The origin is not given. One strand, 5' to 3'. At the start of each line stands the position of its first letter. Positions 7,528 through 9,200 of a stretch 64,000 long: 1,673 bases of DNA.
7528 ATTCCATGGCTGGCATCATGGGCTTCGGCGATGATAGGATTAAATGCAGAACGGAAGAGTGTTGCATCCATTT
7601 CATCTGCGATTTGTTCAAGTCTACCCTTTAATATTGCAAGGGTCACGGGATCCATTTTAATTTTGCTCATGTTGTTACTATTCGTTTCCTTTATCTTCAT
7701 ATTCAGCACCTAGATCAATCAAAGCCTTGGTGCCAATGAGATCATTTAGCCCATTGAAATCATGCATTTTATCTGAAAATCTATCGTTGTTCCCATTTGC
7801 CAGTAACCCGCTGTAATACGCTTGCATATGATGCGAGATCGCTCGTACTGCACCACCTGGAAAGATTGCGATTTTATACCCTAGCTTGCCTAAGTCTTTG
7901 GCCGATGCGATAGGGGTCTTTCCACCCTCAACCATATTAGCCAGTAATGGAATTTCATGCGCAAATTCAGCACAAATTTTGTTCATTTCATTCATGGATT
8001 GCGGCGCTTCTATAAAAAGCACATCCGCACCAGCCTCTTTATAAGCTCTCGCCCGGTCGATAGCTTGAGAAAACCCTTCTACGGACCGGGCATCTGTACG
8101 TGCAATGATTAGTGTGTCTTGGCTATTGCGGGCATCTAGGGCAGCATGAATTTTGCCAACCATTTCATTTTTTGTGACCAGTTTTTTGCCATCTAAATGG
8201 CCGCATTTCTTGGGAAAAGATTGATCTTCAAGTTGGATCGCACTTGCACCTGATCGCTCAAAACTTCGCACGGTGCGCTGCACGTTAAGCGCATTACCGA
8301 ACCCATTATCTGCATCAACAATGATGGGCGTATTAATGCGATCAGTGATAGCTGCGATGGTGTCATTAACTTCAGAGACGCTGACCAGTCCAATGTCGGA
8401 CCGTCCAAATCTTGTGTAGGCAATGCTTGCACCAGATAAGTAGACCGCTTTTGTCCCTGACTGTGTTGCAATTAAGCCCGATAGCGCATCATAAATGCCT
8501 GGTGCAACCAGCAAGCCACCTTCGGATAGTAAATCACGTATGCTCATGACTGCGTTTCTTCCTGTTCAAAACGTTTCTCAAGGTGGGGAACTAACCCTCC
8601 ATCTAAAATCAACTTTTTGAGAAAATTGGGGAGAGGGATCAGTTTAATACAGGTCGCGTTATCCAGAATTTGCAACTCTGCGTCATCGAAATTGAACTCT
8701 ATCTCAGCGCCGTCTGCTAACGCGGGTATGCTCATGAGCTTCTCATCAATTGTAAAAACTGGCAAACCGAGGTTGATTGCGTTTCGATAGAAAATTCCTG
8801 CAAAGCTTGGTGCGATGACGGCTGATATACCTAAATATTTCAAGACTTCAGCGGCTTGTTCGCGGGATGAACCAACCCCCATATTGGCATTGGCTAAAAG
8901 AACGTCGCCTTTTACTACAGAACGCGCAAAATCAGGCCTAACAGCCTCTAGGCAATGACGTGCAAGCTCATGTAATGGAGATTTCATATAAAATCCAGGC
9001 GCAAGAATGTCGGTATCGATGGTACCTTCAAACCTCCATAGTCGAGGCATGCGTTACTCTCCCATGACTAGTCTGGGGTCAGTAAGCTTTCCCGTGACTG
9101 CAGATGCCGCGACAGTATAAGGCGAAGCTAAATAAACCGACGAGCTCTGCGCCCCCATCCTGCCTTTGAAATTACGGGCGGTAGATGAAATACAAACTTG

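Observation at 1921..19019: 17-kb catabolic island combining lactam/hydantoin ring-opening with methylcitrate-type C-C chemistry; substrate unknown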

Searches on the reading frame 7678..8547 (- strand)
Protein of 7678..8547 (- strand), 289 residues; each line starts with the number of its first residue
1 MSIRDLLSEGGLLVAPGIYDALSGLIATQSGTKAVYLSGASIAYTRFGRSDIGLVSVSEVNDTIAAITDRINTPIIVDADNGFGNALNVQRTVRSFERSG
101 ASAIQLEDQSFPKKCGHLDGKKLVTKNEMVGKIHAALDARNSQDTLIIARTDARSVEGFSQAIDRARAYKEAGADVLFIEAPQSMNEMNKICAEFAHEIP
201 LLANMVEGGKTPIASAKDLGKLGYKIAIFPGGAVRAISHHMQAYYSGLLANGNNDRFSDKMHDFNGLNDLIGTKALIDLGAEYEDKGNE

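Call 3: search_protein_families(library=pfam, proteins=[window:7678-8547:-])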
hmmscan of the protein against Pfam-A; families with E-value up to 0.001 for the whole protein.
window:7678-8547:- (289 aa): 2 families
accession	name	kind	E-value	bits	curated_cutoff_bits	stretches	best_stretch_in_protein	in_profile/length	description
PF13714.12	PEP_mutase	-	2.7e-44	152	31.5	1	4-245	2-236/240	Phosphoenolpyruvate phosphomutase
PF00463.27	ICL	-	2.6e-14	53.1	26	1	66-167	144-247/526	Isocitrate lyase family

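Call 5: search_protein_families(library=ncbifam, proteins=[window:7678-8547:-], max_evalue=0.00001)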
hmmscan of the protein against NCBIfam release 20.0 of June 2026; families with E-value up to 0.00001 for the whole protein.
window:7678-8547:- (289 aa): 8 families
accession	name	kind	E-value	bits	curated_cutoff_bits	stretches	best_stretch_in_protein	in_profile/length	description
TIGR02317.1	prpB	equivalog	3.5e-86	289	354.4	1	2-273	4-272/285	methylisocitrate lyase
NF008455.0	PRK11320.1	equivalog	2.5e-72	243.6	353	1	14-273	22-279/295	methylisocitrate lyase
TIGR02319.1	CPEP_Pphonmut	equivalog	8.9e-68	228.6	420.05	1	3-262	8-265/294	carboxyvinyl-carboxyphosphonate phosphorylmutase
TIGR02320.1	PEP_mutase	equivalog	4.5e-36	124.3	319.55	1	4-271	2-280/284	phosphoenolpyruvate mutase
TIGR02321.1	Pphn_pyruv_hyd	equivalog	4.6e-31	108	374.4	1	2-245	6-250/290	phosphonopyruvate hydrolase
NF011645.0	PRK15063.1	equivalog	2.6e-19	69.4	562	1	72-155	147-233/430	isocitrate lyase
TIGR01346.1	isocit_lyase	equivalog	3e-18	65.6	275.9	1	73-167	151-248/527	isocitrate lyase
NF005074.0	PRK06498.1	equivalog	2.5e-13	49.5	446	1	59-161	166-270/531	isocitrate lyase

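Call 26: search_solved_structures(query=window:7678-8547:-, max_evalue=1e-10)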
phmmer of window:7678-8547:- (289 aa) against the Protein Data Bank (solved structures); distinct sequences matched with E-value up to 1e-10: 37.
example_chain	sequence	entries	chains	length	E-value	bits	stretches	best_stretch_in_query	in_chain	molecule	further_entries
4iqd_A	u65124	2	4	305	2.8e-54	187.4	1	4-252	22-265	Carboxyvinyl-carboxyphosphonate phosphorylmutase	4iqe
9hra_A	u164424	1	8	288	6.7e-53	182.9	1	16-252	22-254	2-methylisocitrate lyase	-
9hgk_A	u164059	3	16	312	8.4e-53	182.5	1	16-253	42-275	2-methylisocitrate lyase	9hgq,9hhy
1o5q_A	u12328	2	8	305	8.9e-53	182.5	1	8-271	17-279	Probable methylisocitrate lyase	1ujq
9hgo_A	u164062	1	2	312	2.2e-52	181.2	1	16-253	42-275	2-methylisocitrate lyase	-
9hhs_A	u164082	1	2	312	3.1e-52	180.7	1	16-253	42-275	2-methylisocitrate lyase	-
1mum_A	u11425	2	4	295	1.1e-51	178.9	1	11-270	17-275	2-methylisocitrate lyase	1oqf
1zlp_A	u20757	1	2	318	1.3e-51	178.6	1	4-283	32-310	petal death protein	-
6t4v_C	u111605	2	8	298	1.8e-50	174.9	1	14-269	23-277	2-methylisocitrate lyase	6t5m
1xg3_A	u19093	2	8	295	2.9e-50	174.2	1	11-270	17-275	Probable methylisocitrate lyase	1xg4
3eoo_A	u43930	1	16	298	3.4e-50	174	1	17-269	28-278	Methylisocitrate lyase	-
3fa3_A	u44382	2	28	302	6.7e-48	166.5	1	8-235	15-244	2,3-dimethylmalate lyase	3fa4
3lye_A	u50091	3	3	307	6.9e-43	150.1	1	4-231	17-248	Oxaloacetate acetyl hydrolase | Oxaloacetate acetylhydrolase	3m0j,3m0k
2dua_A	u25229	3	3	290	2.3e-29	105.7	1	3-246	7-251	Phosphonopyruvate hydrolase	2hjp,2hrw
3b8i_A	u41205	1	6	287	4.2e-27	98.3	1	7-229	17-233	PA4872 oxaloacetate decarboxylase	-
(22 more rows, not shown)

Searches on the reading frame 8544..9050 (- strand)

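Call 3: search_protein_families(library=pfam, proteins=[window:8544-9050:-])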
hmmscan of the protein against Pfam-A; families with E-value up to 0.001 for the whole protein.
window:8544-9050:- (168 aa): 1 family
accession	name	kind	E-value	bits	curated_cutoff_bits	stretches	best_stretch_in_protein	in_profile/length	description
PF00694.25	Aconitase_C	-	6e-15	56.2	22.8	1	50-96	77-123/131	Aconitase C-terminal domain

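Call 5: search_protein_families(library=ncbifam, proteins=[window:8544-9050:-], max_evalue=0.00001)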
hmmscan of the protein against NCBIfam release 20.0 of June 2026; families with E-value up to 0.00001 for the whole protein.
window:8544-9050:- (168 aa): 13 families
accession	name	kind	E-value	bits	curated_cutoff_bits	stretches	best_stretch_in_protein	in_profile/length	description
TIGR02087.1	LEUD_arch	subfamily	6.3e-44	149.5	108.95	1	3-160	2-157/157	LeuD/DmdB family oxidoreductase small subunit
NF040625.1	HacB2_Meth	equivalog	1.9e-41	141.3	230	1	3-159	7-158/161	homoaconitase small subunit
NF010629.0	PRK14023.1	equivalog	1e-37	129.5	229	1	1-159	1-156/166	homoaconitate hydratase small subunit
TIGR02084.1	leud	equivalog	8.4e-35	119.7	245.85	1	4-157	3-154/156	3-isopropylmalate dehydratase small subunit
NF040604.2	HacB_Meth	equivalog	1e-33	116.4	230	1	3-156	6-156/159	homoaconitase small subunit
NF002458.0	PRK01641.1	subfamily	3e-18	66.1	167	1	11-121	19-145/202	3-isopropylmalate dehydratase small subunit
TIGR00139.1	h_aconitase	equivalog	5.4e-15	54.8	529.9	1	11-99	542-633/709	homoaconitase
TIGR00171.1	leuD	equivalog_domain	7.3e-14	52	116.25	1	48-151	70-174/188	3-isopropylmalate dehydratase small subunit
NF005558.0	PRK07229.1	equivalog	7.7e-14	51.2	612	1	6-102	477-579/647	aconitate hydratase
TIGR01342.1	acon_putative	hypoth_equivalog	8.6e-11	40.7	719.15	1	22-118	496-597/655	putative aconitate hydratase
NF006757.0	PRK09277.1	subfamily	2.1e-07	29.1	686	1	49-98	759-809/888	aconitate hydratase AcnA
TIGR01341.1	aconitase_1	equivalog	5.2e-07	27.7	945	1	49-97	750-798/876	aconitate hydratase AcnA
NF009520.0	PRK12881.1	subfamily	1.7e-06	26.1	905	1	49-96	764-811/893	aconitate hydratase AcnA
